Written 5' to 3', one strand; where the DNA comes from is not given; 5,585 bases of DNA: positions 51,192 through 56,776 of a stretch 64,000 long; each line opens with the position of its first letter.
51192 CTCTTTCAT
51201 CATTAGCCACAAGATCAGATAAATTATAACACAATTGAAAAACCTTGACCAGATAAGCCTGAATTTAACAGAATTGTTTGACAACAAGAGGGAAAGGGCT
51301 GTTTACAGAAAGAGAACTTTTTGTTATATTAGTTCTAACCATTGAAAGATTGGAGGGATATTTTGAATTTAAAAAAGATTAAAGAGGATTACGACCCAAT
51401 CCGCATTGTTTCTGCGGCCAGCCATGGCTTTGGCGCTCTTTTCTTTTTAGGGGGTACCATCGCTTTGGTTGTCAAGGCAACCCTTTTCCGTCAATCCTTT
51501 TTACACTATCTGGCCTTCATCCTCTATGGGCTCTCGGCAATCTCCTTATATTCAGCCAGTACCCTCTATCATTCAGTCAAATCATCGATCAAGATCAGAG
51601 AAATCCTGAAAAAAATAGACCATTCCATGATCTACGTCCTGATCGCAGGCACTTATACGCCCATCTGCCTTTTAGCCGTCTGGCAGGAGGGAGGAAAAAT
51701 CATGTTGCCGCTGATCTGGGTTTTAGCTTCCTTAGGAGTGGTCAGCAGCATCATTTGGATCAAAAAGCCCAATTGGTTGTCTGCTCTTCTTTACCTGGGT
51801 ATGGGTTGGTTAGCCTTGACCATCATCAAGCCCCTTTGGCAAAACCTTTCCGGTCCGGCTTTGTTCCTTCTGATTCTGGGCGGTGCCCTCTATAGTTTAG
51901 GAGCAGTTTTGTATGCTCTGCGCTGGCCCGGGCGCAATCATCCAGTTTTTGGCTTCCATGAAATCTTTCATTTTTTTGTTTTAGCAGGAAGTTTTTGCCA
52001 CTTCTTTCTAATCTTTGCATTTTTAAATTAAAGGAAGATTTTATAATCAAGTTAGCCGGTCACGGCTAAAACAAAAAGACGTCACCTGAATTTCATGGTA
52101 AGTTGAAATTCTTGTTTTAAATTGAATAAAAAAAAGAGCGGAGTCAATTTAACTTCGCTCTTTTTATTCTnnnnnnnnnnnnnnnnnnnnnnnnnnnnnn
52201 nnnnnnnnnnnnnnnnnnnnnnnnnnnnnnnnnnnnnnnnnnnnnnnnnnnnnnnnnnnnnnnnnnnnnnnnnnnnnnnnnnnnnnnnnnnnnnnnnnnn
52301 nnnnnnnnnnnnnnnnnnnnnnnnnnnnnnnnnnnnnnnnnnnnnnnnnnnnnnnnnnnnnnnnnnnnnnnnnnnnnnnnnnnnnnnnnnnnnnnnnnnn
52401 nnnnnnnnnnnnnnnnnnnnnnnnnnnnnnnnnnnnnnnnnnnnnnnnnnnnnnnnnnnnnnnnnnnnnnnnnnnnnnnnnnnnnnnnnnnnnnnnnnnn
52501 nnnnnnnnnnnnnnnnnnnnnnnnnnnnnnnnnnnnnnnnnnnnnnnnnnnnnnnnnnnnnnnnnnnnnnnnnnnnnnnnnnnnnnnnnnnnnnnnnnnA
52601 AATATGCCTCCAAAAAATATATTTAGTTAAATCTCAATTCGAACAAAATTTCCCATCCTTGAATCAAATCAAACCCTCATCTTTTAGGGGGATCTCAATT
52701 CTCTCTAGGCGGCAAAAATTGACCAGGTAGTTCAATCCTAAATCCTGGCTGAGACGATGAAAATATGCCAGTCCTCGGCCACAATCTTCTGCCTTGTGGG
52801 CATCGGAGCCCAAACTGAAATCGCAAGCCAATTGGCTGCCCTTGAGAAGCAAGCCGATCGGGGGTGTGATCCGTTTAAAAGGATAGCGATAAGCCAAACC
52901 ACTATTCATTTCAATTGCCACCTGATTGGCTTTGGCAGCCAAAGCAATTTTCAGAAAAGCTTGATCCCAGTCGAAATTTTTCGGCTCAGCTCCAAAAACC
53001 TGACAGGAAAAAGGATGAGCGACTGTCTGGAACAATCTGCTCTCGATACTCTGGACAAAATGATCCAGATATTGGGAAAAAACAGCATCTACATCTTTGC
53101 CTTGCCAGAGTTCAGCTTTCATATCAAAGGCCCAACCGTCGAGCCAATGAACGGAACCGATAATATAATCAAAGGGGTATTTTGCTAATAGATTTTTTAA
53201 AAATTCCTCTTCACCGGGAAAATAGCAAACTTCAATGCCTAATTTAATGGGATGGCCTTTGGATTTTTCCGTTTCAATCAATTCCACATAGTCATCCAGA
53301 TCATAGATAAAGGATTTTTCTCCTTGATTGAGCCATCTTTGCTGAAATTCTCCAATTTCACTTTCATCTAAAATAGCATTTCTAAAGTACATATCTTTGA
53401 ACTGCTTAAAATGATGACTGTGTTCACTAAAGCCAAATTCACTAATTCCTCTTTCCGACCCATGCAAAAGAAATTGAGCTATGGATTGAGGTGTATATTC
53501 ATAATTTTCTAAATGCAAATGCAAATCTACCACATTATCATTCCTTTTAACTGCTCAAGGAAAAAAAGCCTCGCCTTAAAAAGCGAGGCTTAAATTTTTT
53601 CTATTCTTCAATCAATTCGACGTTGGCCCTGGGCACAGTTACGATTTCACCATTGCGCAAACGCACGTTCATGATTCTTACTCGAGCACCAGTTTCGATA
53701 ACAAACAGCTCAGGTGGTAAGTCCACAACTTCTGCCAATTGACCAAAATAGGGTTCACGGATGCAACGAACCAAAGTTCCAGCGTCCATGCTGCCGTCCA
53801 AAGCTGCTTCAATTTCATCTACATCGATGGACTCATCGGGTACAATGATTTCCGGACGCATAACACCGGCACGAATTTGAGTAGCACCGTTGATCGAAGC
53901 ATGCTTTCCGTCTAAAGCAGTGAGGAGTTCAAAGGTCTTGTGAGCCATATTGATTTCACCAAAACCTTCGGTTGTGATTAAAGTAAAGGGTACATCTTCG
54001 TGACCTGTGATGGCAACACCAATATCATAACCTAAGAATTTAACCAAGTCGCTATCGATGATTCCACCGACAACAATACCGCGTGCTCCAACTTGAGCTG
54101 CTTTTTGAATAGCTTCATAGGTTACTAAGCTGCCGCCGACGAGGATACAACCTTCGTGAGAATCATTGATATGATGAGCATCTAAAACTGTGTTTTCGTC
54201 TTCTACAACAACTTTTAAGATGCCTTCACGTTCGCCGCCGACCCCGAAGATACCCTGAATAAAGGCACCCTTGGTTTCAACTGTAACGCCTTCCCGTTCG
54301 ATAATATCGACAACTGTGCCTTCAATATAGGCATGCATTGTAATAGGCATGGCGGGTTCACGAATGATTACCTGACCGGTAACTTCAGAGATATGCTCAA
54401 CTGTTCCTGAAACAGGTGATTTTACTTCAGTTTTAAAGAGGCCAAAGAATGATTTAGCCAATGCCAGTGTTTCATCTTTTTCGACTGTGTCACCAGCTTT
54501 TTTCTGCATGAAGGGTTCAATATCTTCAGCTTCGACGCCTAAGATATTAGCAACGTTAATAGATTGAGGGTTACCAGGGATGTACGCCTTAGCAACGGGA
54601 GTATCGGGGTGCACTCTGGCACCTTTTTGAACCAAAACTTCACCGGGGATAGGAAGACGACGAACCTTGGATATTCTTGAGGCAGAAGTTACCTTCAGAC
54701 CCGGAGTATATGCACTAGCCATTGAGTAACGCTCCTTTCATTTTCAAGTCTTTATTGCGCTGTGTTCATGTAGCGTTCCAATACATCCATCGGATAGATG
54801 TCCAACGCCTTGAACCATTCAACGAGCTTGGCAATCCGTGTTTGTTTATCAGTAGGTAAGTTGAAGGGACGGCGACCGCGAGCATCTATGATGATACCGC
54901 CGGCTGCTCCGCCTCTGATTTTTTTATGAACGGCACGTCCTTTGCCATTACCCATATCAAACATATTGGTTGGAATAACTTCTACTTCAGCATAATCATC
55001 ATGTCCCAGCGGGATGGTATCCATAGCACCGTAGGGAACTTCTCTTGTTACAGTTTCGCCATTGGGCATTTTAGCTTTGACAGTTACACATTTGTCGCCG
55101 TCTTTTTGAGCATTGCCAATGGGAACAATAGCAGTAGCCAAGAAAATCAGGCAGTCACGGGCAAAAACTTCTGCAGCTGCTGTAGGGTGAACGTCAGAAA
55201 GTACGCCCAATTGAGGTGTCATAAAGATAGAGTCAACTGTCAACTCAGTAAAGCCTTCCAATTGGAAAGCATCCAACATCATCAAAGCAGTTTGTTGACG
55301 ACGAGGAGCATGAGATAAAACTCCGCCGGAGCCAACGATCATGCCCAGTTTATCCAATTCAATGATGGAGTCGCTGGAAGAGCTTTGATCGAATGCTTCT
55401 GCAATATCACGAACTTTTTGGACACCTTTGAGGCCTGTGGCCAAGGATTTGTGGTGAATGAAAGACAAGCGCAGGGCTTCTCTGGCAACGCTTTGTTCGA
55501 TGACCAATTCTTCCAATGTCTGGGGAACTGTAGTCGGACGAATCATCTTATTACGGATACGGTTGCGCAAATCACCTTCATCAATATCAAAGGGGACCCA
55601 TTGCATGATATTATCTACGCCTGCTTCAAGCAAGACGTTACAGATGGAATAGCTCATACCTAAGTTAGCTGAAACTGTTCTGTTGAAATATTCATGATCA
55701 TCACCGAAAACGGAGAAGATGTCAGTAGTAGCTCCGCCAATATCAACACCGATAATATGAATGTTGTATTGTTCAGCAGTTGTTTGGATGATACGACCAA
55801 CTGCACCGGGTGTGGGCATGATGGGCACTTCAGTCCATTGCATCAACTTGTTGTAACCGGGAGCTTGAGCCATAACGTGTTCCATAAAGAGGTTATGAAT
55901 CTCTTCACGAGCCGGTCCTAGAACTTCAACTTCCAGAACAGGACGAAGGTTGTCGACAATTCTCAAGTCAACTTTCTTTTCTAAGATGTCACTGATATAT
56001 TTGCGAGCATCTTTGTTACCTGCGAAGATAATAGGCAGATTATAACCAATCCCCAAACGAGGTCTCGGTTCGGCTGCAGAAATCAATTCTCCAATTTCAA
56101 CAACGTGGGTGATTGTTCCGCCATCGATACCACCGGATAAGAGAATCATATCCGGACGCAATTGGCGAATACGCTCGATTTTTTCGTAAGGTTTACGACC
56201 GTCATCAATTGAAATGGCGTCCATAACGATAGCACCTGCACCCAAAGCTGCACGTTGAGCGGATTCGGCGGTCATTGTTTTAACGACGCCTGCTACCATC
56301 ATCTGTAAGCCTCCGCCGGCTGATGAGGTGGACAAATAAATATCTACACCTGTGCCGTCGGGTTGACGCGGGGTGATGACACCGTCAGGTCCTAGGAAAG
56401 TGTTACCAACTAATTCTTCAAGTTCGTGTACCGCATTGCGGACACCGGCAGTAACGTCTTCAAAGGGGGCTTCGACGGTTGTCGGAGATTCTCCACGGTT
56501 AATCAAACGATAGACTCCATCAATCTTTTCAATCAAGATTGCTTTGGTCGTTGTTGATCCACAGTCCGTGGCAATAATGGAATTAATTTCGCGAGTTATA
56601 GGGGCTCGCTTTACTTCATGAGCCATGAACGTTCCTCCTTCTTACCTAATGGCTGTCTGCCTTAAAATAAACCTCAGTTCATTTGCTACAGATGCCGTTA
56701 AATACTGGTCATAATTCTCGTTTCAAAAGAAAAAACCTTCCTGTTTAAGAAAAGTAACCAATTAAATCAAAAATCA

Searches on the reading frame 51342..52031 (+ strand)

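Call 67: search_protein_families(library=pfam, proteins=[window:51342-52031:+])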
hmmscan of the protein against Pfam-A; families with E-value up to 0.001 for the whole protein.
window:51342-52031:+ (229 aa): 1 family
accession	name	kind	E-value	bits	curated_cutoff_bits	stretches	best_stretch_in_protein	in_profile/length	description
PF03006.26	HlyIII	-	8.5e-53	179.7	26.2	1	23-221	8-224/224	Haemolysin-III related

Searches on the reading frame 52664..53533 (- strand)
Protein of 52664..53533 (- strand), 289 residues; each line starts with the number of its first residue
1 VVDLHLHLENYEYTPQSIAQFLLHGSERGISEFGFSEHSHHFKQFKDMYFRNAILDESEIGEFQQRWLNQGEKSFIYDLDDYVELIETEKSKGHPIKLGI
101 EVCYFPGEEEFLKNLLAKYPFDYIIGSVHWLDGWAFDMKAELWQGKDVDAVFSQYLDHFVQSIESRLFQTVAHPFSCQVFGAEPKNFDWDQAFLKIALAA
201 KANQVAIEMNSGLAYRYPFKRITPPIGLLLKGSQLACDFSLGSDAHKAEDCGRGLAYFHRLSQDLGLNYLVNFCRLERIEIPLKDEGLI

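Call 67: search_protein_families(library=pfam, proteins=[window:52664-53533:-])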
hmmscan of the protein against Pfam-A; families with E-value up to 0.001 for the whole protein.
window:52664-53533:- (289 aa): 1 family
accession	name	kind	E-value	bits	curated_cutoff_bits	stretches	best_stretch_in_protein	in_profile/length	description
PF02811.25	PHP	-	3.6e-09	37.6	26.4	1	3-211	1-163/164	PHP domain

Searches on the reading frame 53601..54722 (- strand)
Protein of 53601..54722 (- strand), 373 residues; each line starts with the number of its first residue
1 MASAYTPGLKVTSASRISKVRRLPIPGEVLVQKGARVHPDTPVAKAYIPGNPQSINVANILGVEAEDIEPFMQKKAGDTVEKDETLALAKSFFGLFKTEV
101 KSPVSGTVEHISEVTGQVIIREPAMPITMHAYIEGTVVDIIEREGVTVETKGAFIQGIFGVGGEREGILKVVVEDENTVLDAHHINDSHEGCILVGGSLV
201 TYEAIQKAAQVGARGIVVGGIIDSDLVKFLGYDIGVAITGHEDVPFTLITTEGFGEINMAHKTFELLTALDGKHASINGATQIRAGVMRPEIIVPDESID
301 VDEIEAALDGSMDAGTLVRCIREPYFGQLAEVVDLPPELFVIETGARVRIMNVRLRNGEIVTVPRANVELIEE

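Call 67: search_protein_families(library=pfam, proteins=[window:53601-54722:-])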
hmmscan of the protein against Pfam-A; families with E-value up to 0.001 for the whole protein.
window:53601-54722:- (373 aa): 2 families
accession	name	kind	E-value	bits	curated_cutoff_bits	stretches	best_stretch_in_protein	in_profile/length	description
PF13375.12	RnfC_N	-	0.0002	21.8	25.6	0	75-115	47-84/101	RnfC Barrel sandwich hybrid domain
PF05896.17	NQRA_N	-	0.00039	21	25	0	53-112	23-79/94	NqrA N-terminal barrel-sandwich hybrid domain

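Call 93: search_protein_families(library=ncbifam, proteins=[window:53601-54722:-], max_evalue=0.01)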
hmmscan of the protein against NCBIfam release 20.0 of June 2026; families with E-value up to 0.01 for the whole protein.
window:53601-54722:- (373 aa): 2 families
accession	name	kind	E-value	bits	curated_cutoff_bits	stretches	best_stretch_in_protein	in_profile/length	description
NF045680.1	DiMtlExpIhpB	equivalog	0.0015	17.6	450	1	72-108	112-148/326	divalent metal ion exporter adaptor subunit IhpB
TIGR01945.1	rnfC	subfamily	0.0051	15.4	245.95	1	75-143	48-113/435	RnfABCDGE type electron transport complex subunit C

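Call 97: find_homologous_proteins(query=window:53601-54722:-)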
Query window:53601-54722:- (373 aa): 8000 proteins with E <= 0.001 among 8000 candidates; the best 120 are listed.
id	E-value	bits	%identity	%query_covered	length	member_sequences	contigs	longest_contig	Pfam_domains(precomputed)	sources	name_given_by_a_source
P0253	2.6e-234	795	99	100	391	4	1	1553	-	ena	-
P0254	9.5e-210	714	88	100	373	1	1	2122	-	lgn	-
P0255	1.1e-185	635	78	100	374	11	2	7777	-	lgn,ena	-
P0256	1.4e-184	631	77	100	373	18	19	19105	-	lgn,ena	-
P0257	1.1e-172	592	74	100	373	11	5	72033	-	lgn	-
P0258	5.7e-166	570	70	100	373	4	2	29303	-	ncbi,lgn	-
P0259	1.7e-161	555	71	100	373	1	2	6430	-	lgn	-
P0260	3.4e-161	554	70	100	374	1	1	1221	-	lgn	-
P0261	3.8e-160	551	70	100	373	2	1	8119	-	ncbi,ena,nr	ncbi:MAG: hypothetical protein FWF06_05595 [Symbiobacteriaceae bacterium]|nr:hypothetical protein [S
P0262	5.8e-160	550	71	100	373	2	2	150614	-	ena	-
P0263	1.1e-155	536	69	100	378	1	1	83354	-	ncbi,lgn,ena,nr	ncbi:MAG: hypothetical protein FWE76_03225 [Symbiobacteriaceae bacterium]|nr:hypothetical protein [S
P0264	3.1e-155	535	69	100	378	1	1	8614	-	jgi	-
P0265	5.7e-150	517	70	94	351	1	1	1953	-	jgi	-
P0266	1.3e-143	496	62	100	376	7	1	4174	-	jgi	jgi:hypothetical protein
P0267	8.3e-143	494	64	100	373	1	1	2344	-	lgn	-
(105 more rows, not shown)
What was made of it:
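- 53601..54722 (-): Not part of the operon: a 373-aa soluble protein whose N-terminal domain is homologous to the C-terminal domain of B. It belongs to the stand-alone family that in other lineages is co-operonic with A-NBD-B. A functional link here is inferred only. The family is very widespread in Bacillota (call 97).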

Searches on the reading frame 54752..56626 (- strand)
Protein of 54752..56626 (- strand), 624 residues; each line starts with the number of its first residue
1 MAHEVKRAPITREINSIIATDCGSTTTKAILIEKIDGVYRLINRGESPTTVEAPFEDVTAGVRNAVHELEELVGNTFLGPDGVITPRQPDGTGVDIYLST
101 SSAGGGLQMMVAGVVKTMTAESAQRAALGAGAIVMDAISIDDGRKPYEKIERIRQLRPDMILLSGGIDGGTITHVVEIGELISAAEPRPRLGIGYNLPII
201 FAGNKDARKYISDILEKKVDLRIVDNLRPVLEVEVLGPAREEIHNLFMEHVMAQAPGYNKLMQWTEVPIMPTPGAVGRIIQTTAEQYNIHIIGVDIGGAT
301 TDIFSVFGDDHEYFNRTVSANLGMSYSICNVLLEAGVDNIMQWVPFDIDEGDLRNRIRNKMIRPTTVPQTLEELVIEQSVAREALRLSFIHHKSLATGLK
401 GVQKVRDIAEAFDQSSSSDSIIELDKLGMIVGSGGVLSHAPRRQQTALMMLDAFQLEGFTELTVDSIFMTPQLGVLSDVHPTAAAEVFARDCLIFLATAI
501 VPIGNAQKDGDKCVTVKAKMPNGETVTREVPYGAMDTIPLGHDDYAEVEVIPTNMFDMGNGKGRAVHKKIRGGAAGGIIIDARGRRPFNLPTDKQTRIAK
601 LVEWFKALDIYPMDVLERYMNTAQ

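Call 67: search_protein_families(library=pfam, proteins=[window:54752-56626:-])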
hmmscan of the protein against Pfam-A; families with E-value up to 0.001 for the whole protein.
window:54752-56626:- (624 aa): 2 families
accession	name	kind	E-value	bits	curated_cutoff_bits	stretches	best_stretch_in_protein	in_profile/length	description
PF13941.12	MutL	-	4.5e-123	411.8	27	1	17-492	1-450/450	MutL protein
PF01968.24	Hydantoinase_A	-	5.4e-05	23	22.9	0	279-308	69-98/291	Hydantoinase/oxoprolinase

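Call 92: search_solved_structures(query=window:54752-56626:-, max_evalue=0.01)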
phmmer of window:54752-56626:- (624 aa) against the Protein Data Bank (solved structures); distinct sequences matched with E-value up to 0.01: 0.

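Call 93: search_protein_families(library=ncbifam, proteins=[window:54752-56626:-], max_evalue=0.01)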
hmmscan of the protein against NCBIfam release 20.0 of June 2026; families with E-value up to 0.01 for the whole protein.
window:54752-56626:- (624 aa): 3 families
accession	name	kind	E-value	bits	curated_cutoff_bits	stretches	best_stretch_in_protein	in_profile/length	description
NF040745.1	accessory_GlmL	equivalog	8e-62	209.5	475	1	18-489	2-454/459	methylaspartate mutase accessory protein GlmL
NF040744.1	ornith_Or-4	equivalog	1.6e-58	198.5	600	1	17-489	3-444/448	GlmL-related ornithine degradation protein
TIGR01319.1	glmL_fam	subfamily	8e-45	153.5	204.05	1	98-488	64-451/456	GlmL family protein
